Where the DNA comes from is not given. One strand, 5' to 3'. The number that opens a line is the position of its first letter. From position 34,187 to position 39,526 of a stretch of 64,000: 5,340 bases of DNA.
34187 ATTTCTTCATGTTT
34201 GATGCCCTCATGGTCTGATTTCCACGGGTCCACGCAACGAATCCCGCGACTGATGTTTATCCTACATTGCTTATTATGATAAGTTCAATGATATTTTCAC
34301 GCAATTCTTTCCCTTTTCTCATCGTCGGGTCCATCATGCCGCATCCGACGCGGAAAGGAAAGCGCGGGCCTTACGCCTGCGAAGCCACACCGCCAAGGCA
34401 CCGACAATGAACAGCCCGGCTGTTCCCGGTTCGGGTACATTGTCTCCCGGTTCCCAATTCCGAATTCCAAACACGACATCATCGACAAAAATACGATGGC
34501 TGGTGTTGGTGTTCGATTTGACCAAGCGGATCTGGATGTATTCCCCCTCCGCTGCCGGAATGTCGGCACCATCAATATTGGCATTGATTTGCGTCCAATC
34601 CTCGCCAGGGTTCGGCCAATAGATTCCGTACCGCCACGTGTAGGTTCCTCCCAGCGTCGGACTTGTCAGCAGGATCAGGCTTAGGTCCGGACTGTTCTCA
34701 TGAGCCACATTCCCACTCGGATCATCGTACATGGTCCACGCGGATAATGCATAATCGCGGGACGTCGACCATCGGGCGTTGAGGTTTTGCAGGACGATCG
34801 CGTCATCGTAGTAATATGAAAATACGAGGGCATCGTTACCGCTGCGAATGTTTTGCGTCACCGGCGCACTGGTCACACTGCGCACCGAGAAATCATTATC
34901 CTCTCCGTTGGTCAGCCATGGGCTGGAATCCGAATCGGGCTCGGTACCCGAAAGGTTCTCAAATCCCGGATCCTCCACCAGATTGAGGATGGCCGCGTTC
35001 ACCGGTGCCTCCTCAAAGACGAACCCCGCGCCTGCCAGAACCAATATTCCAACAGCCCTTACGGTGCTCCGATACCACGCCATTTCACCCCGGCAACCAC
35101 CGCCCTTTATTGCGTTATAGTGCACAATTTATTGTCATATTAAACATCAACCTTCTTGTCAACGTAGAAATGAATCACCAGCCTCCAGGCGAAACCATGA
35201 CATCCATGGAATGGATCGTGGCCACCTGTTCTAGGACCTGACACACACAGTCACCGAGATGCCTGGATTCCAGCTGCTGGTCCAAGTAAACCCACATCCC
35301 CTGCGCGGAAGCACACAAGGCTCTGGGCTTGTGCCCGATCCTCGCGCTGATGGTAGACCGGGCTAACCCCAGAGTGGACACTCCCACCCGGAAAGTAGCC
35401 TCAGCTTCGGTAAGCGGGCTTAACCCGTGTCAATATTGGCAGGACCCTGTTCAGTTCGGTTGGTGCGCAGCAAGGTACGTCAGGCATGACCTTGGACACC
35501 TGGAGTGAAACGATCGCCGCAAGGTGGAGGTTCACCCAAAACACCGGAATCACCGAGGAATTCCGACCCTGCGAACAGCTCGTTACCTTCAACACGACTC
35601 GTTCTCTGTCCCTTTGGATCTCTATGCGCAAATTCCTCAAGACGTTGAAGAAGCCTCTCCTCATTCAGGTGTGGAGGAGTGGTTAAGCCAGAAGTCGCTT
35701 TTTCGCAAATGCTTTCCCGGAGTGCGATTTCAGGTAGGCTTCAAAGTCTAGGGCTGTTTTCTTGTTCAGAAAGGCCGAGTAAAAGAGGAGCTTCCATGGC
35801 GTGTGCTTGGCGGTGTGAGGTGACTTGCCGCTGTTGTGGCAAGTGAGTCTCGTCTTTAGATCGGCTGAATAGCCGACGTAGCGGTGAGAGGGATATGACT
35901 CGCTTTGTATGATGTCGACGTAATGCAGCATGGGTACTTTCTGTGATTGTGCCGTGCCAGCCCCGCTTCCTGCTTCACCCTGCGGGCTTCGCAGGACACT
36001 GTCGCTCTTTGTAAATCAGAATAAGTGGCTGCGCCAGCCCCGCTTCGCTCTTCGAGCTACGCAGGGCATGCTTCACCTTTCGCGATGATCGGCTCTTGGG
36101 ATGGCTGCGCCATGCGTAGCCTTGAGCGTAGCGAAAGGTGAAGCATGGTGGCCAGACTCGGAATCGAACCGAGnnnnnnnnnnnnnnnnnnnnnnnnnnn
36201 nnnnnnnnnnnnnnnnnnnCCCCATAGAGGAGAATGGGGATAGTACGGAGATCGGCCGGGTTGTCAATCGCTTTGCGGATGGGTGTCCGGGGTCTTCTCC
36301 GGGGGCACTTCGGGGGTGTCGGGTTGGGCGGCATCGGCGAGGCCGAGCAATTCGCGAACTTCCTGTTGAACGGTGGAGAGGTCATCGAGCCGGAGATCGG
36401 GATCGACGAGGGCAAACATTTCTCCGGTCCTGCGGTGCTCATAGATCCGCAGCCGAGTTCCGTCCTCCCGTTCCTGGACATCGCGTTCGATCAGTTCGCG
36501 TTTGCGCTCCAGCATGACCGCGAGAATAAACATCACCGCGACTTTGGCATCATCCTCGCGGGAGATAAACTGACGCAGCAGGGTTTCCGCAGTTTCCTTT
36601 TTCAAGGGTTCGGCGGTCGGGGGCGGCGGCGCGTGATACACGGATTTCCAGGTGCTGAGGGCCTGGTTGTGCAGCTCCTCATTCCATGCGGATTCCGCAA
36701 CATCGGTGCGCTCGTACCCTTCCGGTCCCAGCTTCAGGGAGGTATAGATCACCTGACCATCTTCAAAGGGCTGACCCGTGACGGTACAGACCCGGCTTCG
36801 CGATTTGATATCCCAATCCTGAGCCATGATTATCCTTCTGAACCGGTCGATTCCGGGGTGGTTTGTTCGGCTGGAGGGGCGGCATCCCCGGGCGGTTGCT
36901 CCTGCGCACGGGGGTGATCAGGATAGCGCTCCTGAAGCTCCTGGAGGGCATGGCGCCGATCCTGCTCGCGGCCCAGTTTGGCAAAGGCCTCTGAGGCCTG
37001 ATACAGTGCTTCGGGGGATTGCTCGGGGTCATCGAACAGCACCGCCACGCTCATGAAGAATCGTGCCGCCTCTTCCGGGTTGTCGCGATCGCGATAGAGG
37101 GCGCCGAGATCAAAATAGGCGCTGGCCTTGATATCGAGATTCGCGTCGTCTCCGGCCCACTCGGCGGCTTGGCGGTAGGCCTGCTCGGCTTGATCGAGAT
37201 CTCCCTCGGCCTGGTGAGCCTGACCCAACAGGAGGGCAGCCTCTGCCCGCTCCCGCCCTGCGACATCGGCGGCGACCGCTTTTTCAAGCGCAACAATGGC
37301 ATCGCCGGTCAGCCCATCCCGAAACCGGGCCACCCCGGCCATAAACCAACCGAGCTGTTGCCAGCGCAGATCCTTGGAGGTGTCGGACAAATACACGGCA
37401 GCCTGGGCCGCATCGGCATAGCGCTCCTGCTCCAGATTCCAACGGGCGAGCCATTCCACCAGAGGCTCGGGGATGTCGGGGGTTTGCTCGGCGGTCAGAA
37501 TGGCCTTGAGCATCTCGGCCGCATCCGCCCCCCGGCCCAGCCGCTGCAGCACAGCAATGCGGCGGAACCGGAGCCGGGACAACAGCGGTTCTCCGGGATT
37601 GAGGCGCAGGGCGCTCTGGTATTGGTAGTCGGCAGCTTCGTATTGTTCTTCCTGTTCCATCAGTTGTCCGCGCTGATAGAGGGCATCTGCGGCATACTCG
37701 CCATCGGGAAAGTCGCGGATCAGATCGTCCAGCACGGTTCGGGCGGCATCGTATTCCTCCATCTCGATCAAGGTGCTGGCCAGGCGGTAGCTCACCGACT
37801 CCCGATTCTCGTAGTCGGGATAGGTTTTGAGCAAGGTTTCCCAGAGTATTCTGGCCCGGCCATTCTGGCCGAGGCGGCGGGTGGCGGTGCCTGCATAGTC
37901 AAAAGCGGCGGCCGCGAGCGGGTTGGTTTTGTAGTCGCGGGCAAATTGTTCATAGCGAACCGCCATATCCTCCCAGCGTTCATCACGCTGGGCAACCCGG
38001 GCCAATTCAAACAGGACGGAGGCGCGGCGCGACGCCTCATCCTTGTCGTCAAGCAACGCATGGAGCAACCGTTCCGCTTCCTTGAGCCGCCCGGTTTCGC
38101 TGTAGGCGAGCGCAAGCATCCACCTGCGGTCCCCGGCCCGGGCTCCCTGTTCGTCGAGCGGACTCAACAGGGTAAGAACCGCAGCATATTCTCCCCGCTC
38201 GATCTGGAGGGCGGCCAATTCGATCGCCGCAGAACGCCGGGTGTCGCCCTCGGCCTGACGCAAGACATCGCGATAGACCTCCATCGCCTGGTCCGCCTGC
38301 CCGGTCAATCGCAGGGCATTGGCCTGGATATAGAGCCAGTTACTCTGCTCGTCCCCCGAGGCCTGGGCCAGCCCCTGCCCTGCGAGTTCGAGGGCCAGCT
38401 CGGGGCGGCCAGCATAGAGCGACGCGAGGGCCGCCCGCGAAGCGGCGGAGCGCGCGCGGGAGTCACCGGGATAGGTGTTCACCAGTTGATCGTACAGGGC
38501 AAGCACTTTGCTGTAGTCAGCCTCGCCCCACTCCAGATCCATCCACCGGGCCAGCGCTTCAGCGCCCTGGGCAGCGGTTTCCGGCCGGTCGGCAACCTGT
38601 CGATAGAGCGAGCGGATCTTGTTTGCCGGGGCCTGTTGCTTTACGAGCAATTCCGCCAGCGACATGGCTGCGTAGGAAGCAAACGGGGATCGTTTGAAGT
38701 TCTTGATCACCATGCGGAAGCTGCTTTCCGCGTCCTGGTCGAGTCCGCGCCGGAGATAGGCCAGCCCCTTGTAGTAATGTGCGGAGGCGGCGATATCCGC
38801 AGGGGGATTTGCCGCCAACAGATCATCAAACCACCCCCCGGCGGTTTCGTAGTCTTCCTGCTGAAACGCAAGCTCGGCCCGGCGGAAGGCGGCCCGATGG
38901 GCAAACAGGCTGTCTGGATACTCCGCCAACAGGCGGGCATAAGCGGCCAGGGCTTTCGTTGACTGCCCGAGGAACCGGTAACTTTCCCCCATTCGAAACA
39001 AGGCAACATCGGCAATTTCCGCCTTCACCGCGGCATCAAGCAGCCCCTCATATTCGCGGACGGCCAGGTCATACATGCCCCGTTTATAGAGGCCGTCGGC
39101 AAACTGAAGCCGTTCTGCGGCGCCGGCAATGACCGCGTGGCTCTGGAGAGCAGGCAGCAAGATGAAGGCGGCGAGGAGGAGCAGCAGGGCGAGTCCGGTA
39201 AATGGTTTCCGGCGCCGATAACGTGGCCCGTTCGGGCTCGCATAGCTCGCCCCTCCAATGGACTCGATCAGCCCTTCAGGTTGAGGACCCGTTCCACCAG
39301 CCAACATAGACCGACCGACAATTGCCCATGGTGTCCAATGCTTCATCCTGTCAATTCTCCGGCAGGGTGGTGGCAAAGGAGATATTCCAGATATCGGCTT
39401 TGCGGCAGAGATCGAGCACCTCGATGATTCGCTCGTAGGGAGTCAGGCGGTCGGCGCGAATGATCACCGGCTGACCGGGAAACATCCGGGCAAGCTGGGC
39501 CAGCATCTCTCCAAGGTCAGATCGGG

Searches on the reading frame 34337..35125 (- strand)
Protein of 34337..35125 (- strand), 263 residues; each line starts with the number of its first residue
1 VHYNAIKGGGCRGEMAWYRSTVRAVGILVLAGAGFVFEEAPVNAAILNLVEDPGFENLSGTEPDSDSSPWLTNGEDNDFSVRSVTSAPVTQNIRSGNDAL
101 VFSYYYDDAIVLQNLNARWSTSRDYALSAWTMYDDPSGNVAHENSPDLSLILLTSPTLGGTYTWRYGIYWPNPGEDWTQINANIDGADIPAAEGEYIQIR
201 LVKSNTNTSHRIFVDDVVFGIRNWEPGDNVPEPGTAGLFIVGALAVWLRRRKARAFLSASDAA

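Call 19: search_protein_families(library=pfam, proteins=[window:34337-35125:-], max_evalue=0.001)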
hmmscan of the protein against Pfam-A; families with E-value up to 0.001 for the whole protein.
window:34337-35125:- (263 aa): 1 family
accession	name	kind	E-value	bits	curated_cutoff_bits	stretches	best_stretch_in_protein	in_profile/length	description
PF07589.16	PEP-CTERM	-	0.00023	21.6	20.7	1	230-251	2-24/24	PEP-CTERM motif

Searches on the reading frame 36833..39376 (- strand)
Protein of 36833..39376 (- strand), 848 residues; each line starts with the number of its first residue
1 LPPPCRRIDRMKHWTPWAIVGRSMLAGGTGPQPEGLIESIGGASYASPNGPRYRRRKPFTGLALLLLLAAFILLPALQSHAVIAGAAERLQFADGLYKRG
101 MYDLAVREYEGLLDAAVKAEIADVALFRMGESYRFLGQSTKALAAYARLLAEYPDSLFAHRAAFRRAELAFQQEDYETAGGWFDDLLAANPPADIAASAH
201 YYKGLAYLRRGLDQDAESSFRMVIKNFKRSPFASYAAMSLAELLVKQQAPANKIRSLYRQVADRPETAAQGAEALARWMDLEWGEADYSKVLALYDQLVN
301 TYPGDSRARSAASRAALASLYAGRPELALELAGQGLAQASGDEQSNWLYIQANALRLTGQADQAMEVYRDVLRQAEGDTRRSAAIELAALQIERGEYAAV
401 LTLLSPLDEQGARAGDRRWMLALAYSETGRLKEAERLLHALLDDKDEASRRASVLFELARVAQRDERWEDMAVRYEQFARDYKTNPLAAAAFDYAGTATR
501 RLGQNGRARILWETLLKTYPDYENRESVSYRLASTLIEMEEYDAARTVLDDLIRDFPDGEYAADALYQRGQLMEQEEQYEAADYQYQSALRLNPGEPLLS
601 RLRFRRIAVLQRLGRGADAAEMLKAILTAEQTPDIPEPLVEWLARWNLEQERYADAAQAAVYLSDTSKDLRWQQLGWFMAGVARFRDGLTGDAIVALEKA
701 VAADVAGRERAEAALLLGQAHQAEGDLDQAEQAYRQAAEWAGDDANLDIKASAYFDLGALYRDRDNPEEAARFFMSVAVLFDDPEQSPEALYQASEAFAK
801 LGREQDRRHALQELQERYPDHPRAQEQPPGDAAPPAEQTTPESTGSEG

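Call 19: search_protein_families(library=pfam, proteins=[window:36833-39376:-], max_evalue=0.001)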
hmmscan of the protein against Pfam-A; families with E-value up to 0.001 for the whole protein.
window:36833-39376:- (848 aa): 15 families
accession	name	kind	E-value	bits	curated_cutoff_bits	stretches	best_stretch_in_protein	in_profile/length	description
PF13174.12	TPR_6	-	5.1e-26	89.9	26.3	1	125-156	2-33/33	Tetratricopeptide repeat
PF13428.12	TPR_14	-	4.4e-24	82.9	23.5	0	125-162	3-40/44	Tetratricopeptide repeat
PF07719.23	TPR_2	-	7.3e-24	82.3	27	0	563-595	1-33/34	Tetratricopeptide repeat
PF13432.12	TPR_16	-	2.4e-22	79.5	32.7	2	128-193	2-64/65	Tetratricopeptide repeat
PF13181.12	TPR_8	-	3.8e-20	70.7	25.7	1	711-743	1-33/34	Tetratricopeptide repeat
PF14559.12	TPR_19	-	1.1e-17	64.5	25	1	508-563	10-63/68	Tetratricopeptide repeat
PF00515.34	TPR_1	-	1.5e-16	59.8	27.8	0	712-738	2-28/34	Tetratricopeptide repeat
PF13424.12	TPR_12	-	6.9e-15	55.4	30.1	1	710-774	2-68/77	Tetratricopeptide repeat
PF09976.15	TPR_21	-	6.8e-08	32.9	25.5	1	445-591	32-174/193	Tetratricopeptide repeat-like domain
PF25063.1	ARM_TT21_C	-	2.6e-06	27.9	35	1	433-593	1-159/209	Tetratricopeptide repeat protein 21 C-terminal ARM domain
PF12895.13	ANAPC3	-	3.8e-06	27.5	27.2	0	690-758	5-70/82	Anaphase-promoting complex, cyclosome, subunit 3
PF17874.7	TPR_MalT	-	1.8e-05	24.6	45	1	709-806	38-136/336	MalT-like TPR region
PF13176.12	TPR_7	-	8.6e-05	22.8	27.9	0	715-739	3-27/36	Tetratricopeptide repeat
PF13525.12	YfiO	-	0.00024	21.4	25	0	128-242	10-135/203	Outer membrane lipoprotein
PF12583.14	TPPII_C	-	0.00081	20.3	27.7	0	140-163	32-55/69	Tripeptidyl peptidase II, C-terminal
